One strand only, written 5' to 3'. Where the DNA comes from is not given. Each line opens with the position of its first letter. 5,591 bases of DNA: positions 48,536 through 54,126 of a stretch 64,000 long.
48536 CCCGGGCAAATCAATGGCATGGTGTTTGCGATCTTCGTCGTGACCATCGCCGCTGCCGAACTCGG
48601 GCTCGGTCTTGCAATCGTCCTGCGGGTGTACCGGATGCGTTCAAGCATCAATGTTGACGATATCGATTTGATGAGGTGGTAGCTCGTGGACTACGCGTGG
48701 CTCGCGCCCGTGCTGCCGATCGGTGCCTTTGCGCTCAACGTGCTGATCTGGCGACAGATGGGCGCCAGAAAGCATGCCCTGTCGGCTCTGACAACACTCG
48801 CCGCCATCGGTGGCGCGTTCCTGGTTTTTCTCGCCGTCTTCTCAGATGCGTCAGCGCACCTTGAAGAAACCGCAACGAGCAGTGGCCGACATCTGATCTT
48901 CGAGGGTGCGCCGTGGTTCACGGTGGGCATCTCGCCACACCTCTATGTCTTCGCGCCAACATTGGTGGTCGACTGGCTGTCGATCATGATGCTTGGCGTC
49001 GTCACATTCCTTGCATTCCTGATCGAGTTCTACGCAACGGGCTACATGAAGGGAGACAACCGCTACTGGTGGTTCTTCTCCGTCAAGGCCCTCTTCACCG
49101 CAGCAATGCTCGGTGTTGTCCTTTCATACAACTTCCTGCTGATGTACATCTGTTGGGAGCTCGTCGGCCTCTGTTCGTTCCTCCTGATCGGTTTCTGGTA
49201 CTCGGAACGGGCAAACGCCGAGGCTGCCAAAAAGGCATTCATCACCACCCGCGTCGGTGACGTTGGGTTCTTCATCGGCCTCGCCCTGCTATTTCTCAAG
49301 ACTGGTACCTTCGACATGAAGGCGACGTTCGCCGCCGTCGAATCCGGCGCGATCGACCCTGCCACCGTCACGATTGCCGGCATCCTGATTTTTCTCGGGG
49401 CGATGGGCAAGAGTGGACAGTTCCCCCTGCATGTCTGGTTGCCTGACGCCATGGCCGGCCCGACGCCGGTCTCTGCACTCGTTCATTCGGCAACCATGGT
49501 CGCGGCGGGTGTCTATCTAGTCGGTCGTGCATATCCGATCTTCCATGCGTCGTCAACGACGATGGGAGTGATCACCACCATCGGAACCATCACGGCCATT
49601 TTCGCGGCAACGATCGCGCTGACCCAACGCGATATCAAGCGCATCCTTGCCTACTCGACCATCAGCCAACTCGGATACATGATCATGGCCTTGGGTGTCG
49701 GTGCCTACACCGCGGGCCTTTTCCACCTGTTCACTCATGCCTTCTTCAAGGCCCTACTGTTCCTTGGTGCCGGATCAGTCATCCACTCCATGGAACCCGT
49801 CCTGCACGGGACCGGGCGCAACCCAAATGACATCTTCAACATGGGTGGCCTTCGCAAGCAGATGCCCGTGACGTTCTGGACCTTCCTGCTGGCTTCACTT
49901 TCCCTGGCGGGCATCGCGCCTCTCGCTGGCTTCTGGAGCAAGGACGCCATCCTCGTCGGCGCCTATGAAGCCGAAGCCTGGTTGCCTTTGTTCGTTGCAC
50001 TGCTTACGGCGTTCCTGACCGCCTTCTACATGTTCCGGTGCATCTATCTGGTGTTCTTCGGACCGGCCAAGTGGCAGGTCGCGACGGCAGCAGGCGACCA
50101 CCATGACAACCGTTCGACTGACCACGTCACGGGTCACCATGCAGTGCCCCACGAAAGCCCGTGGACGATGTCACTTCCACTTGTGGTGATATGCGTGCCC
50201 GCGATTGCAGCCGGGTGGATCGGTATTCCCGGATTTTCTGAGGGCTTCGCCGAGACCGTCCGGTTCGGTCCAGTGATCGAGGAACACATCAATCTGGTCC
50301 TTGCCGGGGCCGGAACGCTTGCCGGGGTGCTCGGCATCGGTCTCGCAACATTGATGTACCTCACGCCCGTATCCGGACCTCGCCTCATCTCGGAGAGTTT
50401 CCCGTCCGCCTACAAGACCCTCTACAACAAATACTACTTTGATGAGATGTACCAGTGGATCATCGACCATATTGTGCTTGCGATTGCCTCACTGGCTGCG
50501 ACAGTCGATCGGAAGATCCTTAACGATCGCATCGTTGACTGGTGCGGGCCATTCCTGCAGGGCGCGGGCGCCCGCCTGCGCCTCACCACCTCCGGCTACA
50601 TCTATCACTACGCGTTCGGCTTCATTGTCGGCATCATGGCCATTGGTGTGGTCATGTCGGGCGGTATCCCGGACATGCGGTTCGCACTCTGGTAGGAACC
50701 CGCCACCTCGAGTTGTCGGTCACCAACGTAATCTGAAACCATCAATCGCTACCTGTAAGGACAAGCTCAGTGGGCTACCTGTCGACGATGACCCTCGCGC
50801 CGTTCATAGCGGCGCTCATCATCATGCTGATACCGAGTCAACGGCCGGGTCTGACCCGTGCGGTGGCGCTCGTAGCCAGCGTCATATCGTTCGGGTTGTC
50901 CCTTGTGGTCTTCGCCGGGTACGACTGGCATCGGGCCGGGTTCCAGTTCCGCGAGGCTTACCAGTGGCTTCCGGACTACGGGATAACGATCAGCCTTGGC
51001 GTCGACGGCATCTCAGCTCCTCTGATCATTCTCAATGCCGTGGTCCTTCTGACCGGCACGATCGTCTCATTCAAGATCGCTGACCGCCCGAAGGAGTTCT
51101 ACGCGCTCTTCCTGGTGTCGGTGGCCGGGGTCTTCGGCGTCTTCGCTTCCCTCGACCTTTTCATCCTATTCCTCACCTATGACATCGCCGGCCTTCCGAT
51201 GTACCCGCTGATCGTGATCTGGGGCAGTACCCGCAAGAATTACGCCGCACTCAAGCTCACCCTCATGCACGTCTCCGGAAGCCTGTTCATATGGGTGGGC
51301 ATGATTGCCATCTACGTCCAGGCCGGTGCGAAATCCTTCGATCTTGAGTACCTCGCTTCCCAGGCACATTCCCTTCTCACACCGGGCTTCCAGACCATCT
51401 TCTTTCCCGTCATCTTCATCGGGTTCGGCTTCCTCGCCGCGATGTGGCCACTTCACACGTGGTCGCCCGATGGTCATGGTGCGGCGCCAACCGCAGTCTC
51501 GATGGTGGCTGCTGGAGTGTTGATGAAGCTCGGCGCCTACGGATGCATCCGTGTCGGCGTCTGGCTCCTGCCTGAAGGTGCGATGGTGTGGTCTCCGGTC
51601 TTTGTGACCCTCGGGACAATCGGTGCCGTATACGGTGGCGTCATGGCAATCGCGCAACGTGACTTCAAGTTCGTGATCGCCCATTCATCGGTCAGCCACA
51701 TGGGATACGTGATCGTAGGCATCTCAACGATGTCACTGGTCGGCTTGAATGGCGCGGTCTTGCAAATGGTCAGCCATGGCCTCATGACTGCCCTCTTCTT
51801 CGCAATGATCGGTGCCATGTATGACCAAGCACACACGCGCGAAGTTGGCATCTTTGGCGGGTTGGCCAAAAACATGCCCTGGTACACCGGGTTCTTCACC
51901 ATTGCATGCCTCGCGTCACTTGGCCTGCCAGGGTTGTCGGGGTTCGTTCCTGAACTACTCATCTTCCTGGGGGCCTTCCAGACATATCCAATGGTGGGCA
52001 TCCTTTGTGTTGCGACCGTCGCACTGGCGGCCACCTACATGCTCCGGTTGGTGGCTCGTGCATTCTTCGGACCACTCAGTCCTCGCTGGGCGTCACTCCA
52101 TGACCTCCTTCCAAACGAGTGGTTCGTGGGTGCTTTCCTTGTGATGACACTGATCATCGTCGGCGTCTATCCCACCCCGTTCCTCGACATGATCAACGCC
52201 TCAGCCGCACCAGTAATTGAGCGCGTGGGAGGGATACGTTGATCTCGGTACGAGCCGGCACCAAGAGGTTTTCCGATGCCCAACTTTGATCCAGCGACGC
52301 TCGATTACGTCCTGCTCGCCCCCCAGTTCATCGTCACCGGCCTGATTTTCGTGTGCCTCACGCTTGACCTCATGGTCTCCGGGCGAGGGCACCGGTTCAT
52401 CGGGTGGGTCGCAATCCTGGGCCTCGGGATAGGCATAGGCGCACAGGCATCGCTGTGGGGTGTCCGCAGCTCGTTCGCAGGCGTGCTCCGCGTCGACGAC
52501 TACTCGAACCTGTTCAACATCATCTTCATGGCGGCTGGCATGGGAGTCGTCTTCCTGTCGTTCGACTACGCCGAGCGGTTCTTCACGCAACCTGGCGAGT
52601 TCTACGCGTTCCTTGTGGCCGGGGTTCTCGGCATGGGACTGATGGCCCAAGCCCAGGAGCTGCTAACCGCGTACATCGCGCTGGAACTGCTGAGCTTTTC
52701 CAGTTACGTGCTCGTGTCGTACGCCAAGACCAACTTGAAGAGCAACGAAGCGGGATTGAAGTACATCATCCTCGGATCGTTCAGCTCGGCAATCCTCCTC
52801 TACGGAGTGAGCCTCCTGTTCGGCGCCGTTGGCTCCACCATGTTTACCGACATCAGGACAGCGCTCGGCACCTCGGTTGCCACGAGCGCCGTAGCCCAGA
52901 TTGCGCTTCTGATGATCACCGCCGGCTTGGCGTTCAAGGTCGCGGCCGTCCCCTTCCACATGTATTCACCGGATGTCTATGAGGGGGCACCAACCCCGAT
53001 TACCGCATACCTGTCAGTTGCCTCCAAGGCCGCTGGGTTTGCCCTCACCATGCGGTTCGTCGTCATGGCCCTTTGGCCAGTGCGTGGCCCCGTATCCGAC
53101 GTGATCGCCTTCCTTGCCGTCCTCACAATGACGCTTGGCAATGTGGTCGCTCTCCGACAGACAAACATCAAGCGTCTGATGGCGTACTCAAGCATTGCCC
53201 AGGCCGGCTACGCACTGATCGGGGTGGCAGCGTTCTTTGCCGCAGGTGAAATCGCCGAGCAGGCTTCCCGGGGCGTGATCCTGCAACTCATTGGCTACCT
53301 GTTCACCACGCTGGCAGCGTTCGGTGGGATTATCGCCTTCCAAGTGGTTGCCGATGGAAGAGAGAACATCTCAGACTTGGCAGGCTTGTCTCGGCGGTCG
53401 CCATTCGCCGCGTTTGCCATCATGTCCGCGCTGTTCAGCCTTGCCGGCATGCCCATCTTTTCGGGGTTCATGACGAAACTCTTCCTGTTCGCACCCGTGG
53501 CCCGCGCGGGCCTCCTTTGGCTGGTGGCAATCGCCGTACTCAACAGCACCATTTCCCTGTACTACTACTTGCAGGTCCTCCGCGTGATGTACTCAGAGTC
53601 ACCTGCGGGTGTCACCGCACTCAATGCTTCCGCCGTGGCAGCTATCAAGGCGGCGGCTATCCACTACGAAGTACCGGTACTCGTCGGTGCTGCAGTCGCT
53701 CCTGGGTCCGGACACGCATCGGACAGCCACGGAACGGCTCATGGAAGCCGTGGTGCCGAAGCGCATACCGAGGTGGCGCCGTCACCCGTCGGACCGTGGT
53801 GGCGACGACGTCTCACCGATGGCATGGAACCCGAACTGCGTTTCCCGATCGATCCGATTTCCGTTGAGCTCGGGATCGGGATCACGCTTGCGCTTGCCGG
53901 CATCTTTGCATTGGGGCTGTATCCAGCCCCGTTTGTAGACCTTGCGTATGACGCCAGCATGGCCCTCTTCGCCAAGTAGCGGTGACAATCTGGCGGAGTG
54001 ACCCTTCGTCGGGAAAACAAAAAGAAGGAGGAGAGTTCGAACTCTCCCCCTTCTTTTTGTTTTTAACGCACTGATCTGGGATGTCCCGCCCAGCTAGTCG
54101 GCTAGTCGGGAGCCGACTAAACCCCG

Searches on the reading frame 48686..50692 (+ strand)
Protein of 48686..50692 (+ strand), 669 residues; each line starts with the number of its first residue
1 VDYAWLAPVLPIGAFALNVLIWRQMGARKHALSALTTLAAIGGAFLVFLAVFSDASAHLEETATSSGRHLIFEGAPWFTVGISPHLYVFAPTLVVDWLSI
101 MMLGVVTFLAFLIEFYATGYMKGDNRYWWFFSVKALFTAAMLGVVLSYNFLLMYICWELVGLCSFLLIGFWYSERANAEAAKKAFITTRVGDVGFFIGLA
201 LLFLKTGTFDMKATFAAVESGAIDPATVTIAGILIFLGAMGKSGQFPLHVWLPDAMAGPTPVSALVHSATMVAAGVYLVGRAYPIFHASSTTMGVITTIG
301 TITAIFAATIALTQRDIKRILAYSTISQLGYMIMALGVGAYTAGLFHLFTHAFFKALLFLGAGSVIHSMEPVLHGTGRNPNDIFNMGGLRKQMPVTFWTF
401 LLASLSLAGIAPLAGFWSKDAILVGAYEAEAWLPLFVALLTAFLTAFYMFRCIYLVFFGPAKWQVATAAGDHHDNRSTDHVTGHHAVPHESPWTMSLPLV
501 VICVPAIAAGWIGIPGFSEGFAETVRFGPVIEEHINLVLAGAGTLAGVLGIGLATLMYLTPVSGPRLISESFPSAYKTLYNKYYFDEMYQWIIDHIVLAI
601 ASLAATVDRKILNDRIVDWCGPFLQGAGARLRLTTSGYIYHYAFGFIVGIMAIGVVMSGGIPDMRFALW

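Call 60: search_protein_families(library=pfam, proteins=[window:48686-50692:+], max_evalue=0.00001)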
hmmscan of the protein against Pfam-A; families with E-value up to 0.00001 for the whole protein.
window:48686-50692:+ (669 aa): 2 families
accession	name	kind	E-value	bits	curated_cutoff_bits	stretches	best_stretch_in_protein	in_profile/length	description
PF00361.26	Proton_antipo_M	-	2.3e-83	280.3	21.5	1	147-445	1-294/294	NADH:quinone oxidoreductase/Mrp antiporter, TM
PF00662.26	Proton_antipo_N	-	4.3e-11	43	24.5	1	92-131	12-51/51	NADH-Ubiquinone oxidoreductase (complex I), chain 5 N-terminus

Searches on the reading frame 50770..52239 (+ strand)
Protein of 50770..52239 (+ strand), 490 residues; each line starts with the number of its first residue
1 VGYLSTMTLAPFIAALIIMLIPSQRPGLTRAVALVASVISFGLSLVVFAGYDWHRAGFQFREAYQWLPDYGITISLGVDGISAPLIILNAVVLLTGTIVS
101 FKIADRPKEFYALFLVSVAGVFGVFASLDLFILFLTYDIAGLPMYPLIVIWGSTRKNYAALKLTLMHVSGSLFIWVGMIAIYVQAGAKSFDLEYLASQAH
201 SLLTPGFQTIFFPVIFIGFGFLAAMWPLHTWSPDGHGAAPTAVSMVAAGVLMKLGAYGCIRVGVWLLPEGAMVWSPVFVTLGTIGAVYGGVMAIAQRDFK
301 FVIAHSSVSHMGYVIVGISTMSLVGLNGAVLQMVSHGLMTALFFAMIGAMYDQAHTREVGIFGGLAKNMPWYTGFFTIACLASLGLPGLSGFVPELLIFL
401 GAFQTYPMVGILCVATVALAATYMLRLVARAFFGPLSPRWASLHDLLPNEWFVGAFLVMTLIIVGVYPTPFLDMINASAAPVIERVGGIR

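Call 60: search_protein_families(library=pfam, proteins=[window:50770-52239:+], max_evalue=0.00001)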
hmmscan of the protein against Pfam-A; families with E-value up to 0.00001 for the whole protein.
window:50770-52239:+ (490 aa): 1 family
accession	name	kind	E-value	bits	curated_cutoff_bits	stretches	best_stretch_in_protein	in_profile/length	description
PF00361.26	Proton_antipo_M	-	5.4e-64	216.6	21.5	1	127-417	1-291/294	NADH:quinone oxidoreductase/Mrp antiporter, TM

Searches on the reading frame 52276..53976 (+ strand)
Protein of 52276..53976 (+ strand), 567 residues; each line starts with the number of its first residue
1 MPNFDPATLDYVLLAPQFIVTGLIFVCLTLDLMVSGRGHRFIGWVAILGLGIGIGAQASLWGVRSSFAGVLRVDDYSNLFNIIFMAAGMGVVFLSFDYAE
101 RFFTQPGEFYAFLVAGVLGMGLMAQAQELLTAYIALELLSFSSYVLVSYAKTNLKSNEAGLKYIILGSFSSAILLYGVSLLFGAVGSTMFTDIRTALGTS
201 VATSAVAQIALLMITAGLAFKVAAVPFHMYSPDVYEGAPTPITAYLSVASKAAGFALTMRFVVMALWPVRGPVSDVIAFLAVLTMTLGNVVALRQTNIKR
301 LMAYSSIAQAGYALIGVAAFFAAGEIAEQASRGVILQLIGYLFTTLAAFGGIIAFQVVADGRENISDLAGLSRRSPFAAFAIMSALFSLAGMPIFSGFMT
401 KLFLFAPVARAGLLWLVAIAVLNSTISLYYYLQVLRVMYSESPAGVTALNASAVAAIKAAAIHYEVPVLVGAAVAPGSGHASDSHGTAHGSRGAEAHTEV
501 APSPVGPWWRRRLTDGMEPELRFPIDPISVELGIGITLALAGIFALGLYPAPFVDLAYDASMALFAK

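Call 60: search_protein_families(library=pfam, proteins=[window:52276-53976:+], max_evalue=0.00001)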
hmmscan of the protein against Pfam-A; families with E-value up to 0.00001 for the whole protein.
window:52276-53976:+ (567 aa): 1 family
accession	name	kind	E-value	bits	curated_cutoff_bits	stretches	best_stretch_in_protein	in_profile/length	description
PF00361.26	Proton_antipo_M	-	2.3e-67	227.7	21.5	1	126-427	1-294/294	NADH:quinone oxidoreductase/Mrp antiporter, TM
